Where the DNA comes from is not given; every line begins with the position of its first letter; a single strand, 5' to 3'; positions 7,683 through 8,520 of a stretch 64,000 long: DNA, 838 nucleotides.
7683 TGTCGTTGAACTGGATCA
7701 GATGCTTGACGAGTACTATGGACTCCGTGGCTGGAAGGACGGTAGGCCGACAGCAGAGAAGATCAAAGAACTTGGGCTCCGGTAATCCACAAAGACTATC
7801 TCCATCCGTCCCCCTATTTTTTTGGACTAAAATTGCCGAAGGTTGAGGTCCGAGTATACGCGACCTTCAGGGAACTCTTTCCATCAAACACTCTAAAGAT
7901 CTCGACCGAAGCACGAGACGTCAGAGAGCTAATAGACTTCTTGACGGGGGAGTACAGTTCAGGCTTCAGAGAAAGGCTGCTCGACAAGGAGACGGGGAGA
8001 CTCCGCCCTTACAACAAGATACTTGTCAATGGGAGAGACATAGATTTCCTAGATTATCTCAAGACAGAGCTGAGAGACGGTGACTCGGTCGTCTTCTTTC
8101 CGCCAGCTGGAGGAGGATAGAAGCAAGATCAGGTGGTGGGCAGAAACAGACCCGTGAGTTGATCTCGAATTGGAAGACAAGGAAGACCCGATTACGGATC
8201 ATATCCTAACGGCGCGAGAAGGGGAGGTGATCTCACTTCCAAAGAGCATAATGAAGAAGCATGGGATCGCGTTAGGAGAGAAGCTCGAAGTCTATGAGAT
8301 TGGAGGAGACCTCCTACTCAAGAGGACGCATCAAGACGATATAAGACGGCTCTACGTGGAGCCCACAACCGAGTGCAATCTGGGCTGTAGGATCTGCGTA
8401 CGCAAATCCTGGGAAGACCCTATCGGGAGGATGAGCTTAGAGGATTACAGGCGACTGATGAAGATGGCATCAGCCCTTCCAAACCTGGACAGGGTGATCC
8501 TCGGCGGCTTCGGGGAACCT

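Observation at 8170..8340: SpoVT/AbrB-like swapped-hairpin domain fused to the N-terminus of the Cmo-like radical SAM/SPASM enzyme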

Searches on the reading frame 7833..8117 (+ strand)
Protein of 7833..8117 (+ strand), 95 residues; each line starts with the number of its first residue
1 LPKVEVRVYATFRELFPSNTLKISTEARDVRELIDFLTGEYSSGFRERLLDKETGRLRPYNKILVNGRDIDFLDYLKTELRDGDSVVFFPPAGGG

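Call 6: search_protein_families(library=pfam, proteins=[window:7833-8117:+], max_evalue=1)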
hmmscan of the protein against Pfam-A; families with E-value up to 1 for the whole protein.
window:7833-8117:+ (95 aa): 2 families
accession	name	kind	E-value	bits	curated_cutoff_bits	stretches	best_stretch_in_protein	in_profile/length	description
PF02597.26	ThiS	-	5.1e-13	49.8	22.5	1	6-95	1-76/76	ThiS family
PF09138.17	Urm1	-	1.8e-05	25.5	21.8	1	21-91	24-92/96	Urm1 (Ubiquitin related modifier)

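Call 7: search_protein_families(library=ncbifam, proteins=[window:7833-8117:+], max_evalue=1)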
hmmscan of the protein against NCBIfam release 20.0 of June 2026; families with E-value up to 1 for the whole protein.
window:7833-8117:+ (95 aa): 5 families
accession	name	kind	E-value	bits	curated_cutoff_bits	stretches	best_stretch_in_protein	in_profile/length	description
TIGR01687.1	moaD_arch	subfamily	2.3e-18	66.5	49.5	1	4-95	1-88/88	MoaD family protein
NF041918.1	SAMP1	equivalog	1.8e-14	54.1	60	1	4-95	1-91/91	ubiquitin-like small modifier protein 1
NF008347.0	PRK11130.1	equivalog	4.3e-05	24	94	1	5-95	3-81/81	molybdopterin synthase sulfur carrier subunit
TIGR01682.1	moaD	equivalog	0.00027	21.7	66.15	1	4-95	1-80/80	molybdopterin converting factor subunit 1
NF053661.1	Urm1_like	equivalog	0.0048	17.1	70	1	51-95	38-79/79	Urm1-like protein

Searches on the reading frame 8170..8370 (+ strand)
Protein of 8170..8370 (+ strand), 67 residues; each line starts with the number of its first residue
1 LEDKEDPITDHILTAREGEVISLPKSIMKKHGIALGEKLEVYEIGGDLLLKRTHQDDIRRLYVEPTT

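Call 6: search_protein_families(library=pfam, proteins=[window:8170-8370:+], max_evalue=1)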
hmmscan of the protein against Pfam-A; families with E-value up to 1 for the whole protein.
window:8170-8370:+ (67 aa): 1 family
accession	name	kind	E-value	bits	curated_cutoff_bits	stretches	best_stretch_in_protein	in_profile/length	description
PF04014.23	MazE_antitoxin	-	6.6e-05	23.2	24.7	1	21-52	10-42/48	Antidote-toxin recognition MazE, bacterial antitoxin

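Call 7: search_protein_families(library=ncbifam, proteins=[window:8170-8370:+], max_evalue=1)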
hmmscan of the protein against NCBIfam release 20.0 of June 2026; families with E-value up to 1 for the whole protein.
window:8170-8370:+ (67 aa): 1 family
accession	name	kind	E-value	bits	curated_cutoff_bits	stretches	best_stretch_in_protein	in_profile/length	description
TIGR01439.1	lp_hng_hel_AbrB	domain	0.00061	19.5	28.3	1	21-52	10-42/44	transcriptional regulator, AbrB family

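Call 22: search_solved_structures(query=A1, max_evalue=10, show_alignments=3)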
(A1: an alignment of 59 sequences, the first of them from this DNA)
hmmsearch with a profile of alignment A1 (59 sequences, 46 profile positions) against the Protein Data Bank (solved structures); distinct sequences matched with E-value up to 10: 11.
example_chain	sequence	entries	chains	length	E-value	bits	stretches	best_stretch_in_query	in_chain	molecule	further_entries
2glw_A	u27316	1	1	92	0.025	17.7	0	4-28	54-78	92aa long hypothetical protein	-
2qnk_A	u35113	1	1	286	0.14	15.3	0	23-38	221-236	3-hydroxyanthranilate 3,4-dioxygenase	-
5tk5_A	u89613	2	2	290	0.15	15.2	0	23-38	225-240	3-hydroxyanthranilate 3,4-dioxygenase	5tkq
2ro5_A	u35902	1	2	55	0.34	14.1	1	6-41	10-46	Stage V sporulation protein T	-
4hr3_A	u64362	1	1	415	0.67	13.2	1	17-38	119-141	Putative acyl-CoA dehydrogenase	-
1z0r_A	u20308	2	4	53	0.67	13.2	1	6-42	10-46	Transition state regulatory protein abrB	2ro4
2k1n_A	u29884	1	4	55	0.74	13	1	6-42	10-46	AbrB family transcriptional regulator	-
1yfb_A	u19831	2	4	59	0.89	12.7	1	6-42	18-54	Transition state regulatory protein abrB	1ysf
2w1t_A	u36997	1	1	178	1.1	12.4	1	6-42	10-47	STAGE V SPORULATION PROTEIN T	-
8x5u_A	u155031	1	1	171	4.2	10.6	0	25-44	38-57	Peptidyl-tRNA hydrolase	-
5zx8_A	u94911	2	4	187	5.3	10.3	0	25-44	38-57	Peptidyl-tRNA hydrolase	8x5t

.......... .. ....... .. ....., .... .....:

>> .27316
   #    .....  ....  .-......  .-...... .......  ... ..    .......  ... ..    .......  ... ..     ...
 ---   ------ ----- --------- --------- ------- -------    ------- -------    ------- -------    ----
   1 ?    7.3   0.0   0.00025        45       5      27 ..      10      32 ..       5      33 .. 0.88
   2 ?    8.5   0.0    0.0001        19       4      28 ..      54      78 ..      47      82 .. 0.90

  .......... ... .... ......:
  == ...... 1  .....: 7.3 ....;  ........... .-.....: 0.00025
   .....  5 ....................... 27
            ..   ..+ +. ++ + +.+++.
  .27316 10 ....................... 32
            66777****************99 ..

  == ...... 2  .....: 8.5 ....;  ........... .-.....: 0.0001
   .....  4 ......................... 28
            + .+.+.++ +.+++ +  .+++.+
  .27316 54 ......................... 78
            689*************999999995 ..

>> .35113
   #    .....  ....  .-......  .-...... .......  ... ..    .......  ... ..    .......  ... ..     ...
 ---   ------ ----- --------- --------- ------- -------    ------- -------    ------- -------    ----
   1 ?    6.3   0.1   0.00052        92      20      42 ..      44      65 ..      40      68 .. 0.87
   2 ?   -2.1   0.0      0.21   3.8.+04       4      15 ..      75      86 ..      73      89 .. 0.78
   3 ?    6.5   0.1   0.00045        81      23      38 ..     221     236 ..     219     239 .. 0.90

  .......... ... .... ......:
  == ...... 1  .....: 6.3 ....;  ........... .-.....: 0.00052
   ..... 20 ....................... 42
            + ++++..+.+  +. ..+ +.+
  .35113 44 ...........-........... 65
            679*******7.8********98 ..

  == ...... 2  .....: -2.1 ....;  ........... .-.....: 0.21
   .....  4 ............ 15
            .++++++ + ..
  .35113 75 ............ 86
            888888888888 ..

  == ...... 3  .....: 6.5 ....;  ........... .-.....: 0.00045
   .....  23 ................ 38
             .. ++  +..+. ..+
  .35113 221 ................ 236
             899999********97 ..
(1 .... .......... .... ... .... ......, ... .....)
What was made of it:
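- Tried and rejected: The profile search of the N-domain against PDB sequences gave only weak E-values (0.03-1), although it aligned full length to AbrB and SpoVT (call 22).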

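Call 23: search_protein_families(library=pfam, alignment_id=A1, max_evalue=0.1)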
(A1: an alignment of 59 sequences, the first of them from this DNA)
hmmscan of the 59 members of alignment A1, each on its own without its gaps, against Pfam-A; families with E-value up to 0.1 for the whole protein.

A. member 1, seq(56 aa): 1 family
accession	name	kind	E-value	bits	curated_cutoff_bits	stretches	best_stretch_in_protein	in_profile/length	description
PF04014.23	MazE_antitoxin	-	5.2e-05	23.5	24.7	1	21-52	10-42/48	Antidote-toxin recognition MazE, bacterial antitoxin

B. families by the number of members that match (of 59 scanned): 5 families
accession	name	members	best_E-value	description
PF04014.23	MazE_antitoxin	12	3.6e-07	Antidote-toxin recognition MazE, bacterial antitoxin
PF02381.23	MraZ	7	8.6e-05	MraZ protein, putative antitoxin-like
PF14250.11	AbrB-like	3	0.0025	AbrB-like transcriptional regulator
PF18096.6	Thump_like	1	0.0032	THUMP domain-like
PF14377.11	UBM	1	0.07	Ubiquitin binding region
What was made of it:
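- On RRE (RiPP recognition element, PqqD-like): No PqqD/RRE family hit in the Pfam or NCBIfam scans of the N-terminus (calls 6, 7, 23).
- Checked: No competing family (calls 6, 23).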

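Call 31: predict_structure(alignment_id=A2)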
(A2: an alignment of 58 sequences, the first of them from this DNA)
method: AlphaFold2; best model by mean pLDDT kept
length: 56 residues; sequences in the alignment: 58
mean_pLDDT: 82.2   pTM: 0.56
mean pLDDT of the five models: 82.2, 81.7, 81.1, 78.9, 78.2
residues with pLDDT >= 90: 25; 70-90: 20; 50-70: 10; < 50: 1
segments of 3 or more residues with pLDDT < 50: none
pLDDT, mean of each block of 10 residues (from residue 1): 56 86 89 91 92 76
secondary structure, 60 per line:
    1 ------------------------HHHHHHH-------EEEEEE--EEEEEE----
elements in order: H25-31 E39-44 E47-52

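Call 35: fold_search(model_id=the predicted structure, library=pdb)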
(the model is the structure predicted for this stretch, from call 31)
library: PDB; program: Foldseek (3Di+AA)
matches with E <= 10: 76; with E <= 0.001: 0
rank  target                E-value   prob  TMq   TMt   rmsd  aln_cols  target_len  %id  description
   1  2w1t_A                5.7e-02  1.00  0.67  0.24   1.7        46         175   26  Crystal Structure of B. subtilis SpoVT (released 2008-11-18)
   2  1yfb_A                7.4e-02  1.00  0.66  0.69   2.0        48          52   23  The solution structure of the N-domain of the transcription factor abrB (released 2005-04-12)
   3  9a4b_A                9.6e-02  1.00  0.67  0.42   1.7        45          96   24  Integrative model of ABRB-ATPE by crosslinking MS and deep learning (released 2024-09-18)
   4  2mrn_MODEL_1_A        1.0e-01  0.97  0.58  0.51   6.0        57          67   10  Structure of truncated EcMazE (released 2015-02-04)
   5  1mvf_D                1.5e-01  0.99  0.55  0.67   2.6        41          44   15  MazE addiction antidote (released 2003-06-10)
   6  2w1t_B                1.7e-01  0.99  0.63  0.23   1.7        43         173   23  Crystal Structure of B. subtilis SpoVT (released 2008-11-18)
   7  2fy9_MODEL_1_A        2.3e-01  0.97  0.61  0.62   2.7        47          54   19  Solution Structure of the N-Terminal DNA Recognition Domain of the Bacillus Subtilis Transcription-State Regul (released 2006-05-23)
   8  3o27_B                2.4e-01  0.87  0.50  0.49   3.3        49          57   24  The crystal structure of C68 from the hybrid virus-plasmid pSSVx (released 2011-01-19)
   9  1ub4_C                2.8e-01  0.97  0.60  0.47   2.5        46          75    9  crystal structure of MazEF complex (released 2003-05-20)
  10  2mru_MODEL_1_A        3.4e-01  0.94  0.56  0.61   2.7        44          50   14  Structure of truncated EcMazE-DNA complex (released 2015-02-04)
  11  1z0r_MODEL_1_A        3.6e-01  0.98  0.67  0.70   2.1        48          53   23  Solution Structure of the N-terminal DNA Recognition Domain of the Bacillus subtilis Transcription-State Regul (released 2005-03-15)
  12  2k1n_MODEL_1_A        4.4e-01  0.82  0.49  0.50   3.5        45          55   24  DNA bound structure of the N-terminal domain of AbrB (released 2008-11-11)
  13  7xi6_A                7.4e-01  0.16  0.30  0.30   5.0        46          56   22  Crystal structure of C56 from pSSVi (released 2023-04-19)
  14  2ro5_MODEL_1_A        9.6e-01  0.75  0.58  0.59   2.5        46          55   24  RDC-refined solution structure of the N-terminal DNA recognition domain of the Bacillus subtilis transition-st (released 2008-11-11)
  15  5itj_A                1.3e+00  0.82  0.62  0.70   2.0        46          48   15  The structure of histone-like protein (released 2017-01-25)
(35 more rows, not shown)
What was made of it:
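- On SpoVT/AbrB domain (Pfam PF04014, NCBIfam TIGR01439): Foldseek matches to SpoVT, AbrB and MazE: TMq 0.55-0.67, rmsd 1.7-2.6 A, prob 0.97-1.00 (calls 31, 35)
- Checked: 24 of the 25 best Foldseek PDB hits are SpoVT/AbrB/MazE/VapB/Sso7c4/C68-type proteins (TMq 0.67, rmsd 1.7 A over 46 columns, prob 1.00) (calls 31, 35).
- All top structural matches are DNA-binding proteins (call 35).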
